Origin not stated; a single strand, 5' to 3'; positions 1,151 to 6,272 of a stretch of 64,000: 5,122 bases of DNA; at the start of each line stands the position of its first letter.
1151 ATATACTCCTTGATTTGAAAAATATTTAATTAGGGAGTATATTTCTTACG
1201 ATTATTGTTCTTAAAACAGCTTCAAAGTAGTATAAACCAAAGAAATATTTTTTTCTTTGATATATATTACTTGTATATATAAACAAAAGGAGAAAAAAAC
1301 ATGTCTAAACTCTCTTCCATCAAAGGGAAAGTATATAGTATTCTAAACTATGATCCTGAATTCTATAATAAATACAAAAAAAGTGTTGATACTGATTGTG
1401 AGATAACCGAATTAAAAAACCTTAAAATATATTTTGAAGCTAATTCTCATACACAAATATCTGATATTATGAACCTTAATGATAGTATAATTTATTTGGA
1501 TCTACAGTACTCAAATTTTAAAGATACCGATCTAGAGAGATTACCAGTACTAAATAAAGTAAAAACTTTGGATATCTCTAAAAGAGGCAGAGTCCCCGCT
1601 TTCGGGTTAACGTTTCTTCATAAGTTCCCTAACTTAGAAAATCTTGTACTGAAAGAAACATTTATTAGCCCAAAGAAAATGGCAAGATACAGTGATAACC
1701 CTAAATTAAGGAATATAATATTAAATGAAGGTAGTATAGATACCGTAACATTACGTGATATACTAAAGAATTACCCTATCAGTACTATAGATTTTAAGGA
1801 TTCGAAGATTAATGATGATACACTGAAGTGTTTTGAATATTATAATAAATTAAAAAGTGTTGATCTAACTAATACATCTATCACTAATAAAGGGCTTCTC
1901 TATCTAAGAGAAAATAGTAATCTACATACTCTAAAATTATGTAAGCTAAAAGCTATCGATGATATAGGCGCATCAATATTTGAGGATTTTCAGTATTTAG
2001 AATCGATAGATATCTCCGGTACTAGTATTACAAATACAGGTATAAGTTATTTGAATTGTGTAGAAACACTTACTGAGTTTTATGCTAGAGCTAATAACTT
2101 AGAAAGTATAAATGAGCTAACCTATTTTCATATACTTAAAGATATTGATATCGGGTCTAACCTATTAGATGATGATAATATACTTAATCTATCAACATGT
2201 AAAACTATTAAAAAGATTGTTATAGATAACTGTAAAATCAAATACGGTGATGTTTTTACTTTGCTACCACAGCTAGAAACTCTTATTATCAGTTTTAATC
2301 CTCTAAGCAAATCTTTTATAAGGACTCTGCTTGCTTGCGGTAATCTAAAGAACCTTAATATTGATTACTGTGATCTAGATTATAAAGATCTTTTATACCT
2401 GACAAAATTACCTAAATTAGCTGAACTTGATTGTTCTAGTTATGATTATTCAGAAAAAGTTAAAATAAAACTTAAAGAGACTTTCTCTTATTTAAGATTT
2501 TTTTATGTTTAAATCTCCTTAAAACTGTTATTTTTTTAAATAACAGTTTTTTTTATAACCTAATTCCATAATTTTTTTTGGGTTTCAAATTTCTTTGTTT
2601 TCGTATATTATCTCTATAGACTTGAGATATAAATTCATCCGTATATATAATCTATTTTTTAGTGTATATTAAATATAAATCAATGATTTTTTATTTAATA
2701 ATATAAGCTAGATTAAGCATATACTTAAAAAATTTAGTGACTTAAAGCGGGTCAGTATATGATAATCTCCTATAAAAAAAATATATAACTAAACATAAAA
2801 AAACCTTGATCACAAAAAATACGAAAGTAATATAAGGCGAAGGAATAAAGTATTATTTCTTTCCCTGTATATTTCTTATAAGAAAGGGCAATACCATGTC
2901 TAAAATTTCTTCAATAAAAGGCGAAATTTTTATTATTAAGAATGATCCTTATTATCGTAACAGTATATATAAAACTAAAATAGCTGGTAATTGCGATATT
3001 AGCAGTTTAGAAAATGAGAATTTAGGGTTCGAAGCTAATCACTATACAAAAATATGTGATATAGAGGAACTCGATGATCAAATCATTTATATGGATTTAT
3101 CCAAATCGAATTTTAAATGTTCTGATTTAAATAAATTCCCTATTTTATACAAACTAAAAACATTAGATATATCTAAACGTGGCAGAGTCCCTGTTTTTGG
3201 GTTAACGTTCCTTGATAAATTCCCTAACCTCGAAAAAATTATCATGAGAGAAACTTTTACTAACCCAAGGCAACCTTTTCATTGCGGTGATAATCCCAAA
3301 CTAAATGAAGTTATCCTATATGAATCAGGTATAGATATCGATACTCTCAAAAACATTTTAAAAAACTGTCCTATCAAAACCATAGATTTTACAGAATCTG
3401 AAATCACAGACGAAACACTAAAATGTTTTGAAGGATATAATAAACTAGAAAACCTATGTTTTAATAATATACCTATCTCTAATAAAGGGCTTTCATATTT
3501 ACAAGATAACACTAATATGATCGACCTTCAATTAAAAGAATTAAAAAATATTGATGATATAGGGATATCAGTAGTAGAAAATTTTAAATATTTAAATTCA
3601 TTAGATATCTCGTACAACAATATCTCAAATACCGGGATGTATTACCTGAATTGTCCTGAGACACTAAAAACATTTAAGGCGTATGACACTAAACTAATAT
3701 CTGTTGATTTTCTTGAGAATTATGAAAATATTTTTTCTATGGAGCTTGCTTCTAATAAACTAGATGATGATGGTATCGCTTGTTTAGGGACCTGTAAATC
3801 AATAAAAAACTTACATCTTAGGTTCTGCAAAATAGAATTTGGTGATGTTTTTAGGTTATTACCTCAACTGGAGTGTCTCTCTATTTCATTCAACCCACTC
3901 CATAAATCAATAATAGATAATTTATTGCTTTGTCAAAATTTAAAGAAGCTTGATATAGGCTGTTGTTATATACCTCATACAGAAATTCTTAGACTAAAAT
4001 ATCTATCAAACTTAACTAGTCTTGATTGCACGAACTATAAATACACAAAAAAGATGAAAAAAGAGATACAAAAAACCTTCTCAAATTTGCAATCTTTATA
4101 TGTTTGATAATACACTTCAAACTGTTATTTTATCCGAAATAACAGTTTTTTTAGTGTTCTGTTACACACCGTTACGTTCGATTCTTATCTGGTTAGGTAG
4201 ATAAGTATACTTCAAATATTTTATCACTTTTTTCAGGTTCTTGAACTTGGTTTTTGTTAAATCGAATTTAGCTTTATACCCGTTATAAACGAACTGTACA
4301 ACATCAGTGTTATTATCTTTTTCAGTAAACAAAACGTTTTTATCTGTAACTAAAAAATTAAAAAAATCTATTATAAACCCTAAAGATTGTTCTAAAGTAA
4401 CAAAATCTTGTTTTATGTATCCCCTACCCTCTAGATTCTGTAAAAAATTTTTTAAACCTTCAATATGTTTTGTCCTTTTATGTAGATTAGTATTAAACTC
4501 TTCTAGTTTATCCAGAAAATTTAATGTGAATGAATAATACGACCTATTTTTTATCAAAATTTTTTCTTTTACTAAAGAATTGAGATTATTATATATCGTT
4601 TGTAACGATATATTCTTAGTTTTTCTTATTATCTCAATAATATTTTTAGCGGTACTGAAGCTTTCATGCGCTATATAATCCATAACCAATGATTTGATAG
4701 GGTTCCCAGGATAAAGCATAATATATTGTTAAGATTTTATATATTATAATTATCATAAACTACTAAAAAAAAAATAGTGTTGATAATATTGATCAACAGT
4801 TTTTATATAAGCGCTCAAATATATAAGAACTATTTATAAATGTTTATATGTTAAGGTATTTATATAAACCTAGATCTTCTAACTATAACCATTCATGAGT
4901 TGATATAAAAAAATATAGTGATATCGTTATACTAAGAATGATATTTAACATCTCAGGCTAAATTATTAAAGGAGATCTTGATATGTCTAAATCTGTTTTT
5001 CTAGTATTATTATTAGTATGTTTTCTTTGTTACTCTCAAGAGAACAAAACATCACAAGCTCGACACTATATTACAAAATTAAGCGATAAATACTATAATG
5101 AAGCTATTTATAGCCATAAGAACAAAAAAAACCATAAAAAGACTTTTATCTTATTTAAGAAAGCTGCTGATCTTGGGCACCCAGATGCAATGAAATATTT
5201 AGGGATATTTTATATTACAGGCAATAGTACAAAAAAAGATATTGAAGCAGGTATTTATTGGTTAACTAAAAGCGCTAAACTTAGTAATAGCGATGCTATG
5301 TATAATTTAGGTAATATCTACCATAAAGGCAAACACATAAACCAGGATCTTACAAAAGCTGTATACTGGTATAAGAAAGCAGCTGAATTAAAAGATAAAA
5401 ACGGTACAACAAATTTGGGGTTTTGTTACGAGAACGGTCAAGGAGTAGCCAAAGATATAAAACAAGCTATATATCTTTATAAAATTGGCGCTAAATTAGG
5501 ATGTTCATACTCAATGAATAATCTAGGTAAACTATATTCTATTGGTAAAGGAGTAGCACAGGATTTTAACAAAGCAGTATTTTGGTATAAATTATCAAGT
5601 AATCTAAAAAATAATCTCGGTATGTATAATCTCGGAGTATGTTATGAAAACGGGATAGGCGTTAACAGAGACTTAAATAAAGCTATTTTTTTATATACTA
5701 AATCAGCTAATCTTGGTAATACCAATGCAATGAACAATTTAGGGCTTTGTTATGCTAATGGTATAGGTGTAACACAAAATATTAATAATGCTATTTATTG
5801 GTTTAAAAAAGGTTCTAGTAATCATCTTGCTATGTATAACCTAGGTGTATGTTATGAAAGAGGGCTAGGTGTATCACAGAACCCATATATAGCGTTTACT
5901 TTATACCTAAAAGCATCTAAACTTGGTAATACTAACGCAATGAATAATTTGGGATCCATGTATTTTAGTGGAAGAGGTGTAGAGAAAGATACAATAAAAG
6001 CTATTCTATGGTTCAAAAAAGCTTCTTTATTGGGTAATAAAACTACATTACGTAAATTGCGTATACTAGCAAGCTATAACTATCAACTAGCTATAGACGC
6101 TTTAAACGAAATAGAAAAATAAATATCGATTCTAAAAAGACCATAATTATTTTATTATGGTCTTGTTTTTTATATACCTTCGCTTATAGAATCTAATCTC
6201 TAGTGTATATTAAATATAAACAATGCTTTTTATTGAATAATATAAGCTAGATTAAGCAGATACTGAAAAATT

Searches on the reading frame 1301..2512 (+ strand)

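Call 49: search_protein_families(library=pfam, proteins=[window:1301-2512:+], max_evalue=0.0001)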
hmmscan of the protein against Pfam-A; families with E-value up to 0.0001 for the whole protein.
window:1301-2512:+ (403 aa): 3 families
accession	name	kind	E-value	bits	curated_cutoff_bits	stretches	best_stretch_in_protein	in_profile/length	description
PF23598.1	LRR_14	-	3.6e-11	42.9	40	1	175-402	40-269/353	Leucine-rich repeat region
PF13855.12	LRR_8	-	3.3e-06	27.2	27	0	206-263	1-57/61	Leucine rich repeat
PF24758.1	LRR_At5g56370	-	8.9e-05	22.7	27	0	326-385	14-75/227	FBD-associated F-box protein At5g56370, LRR repeats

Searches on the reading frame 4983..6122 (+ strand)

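Call 49: search_protein_families(library=pfam, proteins=[window:4983-6122:+], max_evalue=0.0001)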
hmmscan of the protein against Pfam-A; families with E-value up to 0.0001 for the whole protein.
window:4983-6122:+ (379 aa): 1 family
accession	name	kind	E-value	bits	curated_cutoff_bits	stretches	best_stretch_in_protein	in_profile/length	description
PF08238.18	Sel1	-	4.3e-88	287.1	30.7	8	213-246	3-36/36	Sel1 repeat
